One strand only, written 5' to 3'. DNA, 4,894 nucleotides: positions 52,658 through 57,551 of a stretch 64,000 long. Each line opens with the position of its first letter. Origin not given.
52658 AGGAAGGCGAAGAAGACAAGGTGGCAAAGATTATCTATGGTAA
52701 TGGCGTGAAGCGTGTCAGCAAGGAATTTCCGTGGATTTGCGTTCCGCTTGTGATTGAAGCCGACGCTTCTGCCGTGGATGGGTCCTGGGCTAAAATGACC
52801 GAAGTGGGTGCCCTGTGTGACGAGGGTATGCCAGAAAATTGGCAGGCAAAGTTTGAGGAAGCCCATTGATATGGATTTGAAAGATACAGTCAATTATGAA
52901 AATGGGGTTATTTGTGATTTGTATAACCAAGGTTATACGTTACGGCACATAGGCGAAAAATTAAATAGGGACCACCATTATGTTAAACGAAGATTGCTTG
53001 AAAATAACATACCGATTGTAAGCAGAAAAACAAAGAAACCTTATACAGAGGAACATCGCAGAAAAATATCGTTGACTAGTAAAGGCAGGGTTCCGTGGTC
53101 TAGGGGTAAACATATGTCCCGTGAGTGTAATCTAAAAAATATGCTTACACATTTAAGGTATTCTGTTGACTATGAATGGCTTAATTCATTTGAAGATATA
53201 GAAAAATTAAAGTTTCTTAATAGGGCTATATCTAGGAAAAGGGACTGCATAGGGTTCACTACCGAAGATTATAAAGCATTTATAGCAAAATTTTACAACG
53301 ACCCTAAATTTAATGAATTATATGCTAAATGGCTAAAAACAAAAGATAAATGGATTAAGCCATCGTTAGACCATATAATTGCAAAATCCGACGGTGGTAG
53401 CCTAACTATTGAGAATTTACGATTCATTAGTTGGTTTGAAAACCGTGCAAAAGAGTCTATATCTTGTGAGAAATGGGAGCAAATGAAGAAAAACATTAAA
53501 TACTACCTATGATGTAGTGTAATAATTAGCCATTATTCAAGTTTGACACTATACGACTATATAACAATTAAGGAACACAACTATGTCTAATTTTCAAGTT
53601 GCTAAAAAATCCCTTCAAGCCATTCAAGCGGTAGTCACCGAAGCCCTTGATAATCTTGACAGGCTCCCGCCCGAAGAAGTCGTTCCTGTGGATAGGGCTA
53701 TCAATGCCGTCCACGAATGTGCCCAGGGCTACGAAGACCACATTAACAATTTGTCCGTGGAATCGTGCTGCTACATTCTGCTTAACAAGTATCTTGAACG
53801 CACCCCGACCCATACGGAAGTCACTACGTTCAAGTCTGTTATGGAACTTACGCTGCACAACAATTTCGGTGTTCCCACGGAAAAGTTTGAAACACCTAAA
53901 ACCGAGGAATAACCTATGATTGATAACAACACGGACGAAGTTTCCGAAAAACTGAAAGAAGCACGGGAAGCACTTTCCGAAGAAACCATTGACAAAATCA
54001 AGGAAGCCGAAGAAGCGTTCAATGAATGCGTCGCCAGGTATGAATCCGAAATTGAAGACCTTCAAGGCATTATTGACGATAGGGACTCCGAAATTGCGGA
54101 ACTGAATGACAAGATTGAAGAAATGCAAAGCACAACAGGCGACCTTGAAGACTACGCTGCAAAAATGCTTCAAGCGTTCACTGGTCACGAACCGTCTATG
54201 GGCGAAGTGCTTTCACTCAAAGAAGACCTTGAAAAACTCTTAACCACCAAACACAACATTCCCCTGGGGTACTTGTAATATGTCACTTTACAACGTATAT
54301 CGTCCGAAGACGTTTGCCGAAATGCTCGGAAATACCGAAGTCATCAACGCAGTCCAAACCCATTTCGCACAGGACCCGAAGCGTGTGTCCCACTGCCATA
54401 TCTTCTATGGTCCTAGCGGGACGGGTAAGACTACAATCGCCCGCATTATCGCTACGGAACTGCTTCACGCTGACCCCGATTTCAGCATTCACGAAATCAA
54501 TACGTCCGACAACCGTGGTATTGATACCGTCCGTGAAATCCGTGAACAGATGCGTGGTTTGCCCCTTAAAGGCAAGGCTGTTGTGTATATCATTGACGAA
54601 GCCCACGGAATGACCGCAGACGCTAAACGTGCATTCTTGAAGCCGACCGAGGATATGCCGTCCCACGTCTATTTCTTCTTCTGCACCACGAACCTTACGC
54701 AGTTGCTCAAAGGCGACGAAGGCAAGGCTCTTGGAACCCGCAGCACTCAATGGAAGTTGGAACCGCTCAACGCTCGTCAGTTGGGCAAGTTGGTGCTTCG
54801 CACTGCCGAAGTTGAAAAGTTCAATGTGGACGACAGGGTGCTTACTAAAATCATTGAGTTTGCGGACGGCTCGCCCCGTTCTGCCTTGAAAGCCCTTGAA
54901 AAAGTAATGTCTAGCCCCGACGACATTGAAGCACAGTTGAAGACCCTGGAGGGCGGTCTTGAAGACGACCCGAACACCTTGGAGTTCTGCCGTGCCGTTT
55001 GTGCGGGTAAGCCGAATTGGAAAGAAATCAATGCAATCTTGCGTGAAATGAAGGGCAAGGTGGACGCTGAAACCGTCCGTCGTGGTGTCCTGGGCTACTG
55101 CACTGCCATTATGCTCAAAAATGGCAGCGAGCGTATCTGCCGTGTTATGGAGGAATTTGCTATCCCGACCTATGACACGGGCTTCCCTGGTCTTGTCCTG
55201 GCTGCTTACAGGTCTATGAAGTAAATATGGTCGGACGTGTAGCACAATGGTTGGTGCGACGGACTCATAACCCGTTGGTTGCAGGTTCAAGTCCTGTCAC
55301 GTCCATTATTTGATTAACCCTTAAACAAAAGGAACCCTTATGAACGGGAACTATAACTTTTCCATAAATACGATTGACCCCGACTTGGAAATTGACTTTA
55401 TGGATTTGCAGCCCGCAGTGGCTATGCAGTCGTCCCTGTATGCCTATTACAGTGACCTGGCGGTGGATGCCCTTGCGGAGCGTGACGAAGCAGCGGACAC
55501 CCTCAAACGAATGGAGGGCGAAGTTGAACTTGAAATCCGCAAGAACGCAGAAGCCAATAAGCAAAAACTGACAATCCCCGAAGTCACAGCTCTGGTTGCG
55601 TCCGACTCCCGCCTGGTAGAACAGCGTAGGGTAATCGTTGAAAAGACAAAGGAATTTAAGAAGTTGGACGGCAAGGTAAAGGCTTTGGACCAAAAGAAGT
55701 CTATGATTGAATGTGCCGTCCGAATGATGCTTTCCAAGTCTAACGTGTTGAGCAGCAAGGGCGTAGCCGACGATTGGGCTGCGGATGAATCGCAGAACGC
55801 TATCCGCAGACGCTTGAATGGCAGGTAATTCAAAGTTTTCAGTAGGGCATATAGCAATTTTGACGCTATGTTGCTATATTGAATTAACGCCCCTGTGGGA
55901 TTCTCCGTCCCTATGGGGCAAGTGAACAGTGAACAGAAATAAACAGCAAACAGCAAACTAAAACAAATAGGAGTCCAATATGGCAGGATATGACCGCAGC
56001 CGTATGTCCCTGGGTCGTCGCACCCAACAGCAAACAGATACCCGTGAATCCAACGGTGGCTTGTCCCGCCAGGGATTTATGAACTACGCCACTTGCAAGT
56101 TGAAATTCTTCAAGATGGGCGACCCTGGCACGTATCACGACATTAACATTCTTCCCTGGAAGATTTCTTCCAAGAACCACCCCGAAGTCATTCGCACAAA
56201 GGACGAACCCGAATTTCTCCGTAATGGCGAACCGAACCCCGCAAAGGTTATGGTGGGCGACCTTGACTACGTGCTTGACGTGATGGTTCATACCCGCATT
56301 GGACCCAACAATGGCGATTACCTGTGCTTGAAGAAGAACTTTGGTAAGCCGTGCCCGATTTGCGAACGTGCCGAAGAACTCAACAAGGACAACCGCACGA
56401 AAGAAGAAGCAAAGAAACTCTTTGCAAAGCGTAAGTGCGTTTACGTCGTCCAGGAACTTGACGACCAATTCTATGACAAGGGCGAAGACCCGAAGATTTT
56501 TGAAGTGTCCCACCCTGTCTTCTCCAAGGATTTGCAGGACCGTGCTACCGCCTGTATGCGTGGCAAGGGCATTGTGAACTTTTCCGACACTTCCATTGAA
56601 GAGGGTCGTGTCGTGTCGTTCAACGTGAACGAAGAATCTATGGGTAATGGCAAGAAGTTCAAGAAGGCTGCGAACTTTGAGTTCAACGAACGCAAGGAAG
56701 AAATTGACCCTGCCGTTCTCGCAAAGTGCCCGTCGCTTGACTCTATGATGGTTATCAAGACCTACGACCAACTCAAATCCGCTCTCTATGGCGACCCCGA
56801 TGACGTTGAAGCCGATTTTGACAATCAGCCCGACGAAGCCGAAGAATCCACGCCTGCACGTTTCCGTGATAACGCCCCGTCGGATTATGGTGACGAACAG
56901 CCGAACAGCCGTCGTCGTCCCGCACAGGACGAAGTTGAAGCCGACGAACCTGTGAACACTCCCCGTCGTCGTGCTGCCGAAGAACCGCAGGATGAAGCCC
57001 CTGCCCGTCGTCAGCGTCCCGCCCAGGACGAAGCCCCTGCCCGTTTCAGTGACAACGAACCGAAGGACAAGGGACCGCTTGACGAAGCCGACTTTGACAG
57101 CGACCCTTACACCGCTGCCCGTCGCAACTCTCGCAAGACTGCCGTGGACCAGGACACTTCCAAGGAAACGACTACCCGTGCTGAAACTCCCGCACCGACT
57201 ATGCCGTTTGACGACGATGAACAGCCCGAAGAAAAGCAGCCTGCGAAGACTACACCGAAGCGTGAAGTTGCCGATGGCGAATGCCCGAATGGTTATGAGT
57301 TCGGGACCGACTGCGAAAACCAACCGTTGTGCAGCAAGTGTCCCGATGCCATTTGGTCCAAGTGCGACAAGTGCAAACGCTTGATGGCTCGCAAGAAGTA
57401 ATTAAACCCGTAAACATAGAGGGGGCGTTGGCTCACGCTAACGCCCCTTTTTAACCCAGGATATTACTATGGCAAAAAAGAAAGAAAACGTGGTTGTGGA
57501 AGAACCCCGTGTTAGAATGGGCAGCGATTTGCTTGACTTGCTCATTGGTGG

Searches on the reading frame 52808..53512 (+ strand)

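Call 101: search_protein_families(library=pfam, proteins=[window:52808-53512:+], max_evalue=0.001)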
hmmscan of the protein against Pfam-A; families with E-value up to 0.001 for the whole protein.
window:52808-53512:+ (234 aa): 2 families
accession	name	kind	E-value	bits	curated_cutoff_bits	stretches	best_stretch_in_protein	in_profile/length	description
PF07460.16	NUMOD3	-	0.00027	21.3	20.4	1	78-106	3-31/37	NUMOD3 motif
PF01844.29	HNH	-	0.00033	21.2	21.4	0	187-207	16-36/47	HNH endonuclease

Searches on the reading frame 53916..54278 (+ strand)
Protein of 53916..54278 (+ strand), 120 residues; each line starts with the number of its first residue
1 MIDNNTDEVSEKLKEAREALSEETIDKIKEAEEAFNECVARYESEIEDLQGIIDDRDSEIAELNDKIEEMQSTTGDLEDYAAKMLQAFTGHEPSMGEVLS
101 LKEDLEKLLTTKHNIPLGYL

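Call 101: search_protein_families(library=pfam, proteins=[window:53916-54278:+], max_evalue=0.001)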
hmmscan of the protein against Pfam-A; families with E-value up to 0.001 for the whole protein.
window:53916-54278:+ (120 aa): 4 families
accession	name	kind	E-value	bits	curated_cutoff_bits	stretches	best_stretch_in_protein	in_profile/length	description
PF13166.12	AAA_13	-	0.00034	19.9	36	1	5-90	384-471/713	AAA domain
PF07889.17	DUF1664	-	0.00036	21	34.6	1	3-78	47-121/124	Protein of unknown function (DUF1664)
PF08702.15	Fib_alpha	-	0.00051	20.7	29.9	1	10-71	66-129/143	Fibrinogen alpha/beta chain family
PF04859.17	DUF641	-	0.00074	20.3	27.6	0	28-78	75-125/127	Plant protein of unknown function (DUF641)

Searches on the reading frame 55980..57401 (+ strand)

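Call 15: search_protein_families(library=phrogs, proteins=[window:55980-57401:+], max_evalue=0.01)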
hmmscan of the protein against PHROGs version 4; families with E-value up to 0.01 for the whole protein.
window:55980-57401:+ (473 aa): 0 families

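Call 101: search_protein_families(library=pfam, proteins=[window:55980-57401:+], max_evalue=0.001)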
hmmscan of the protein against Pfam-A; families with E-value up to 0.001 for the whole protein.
window:55980-57401:+ (473 aa): 1 family
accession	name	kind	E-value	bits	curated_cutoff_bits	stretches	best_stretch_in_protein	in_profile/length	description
PF08804.16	gp32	-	2e-06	28.4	26.8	1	113-256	42-188/208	gp32 DNA binding protein like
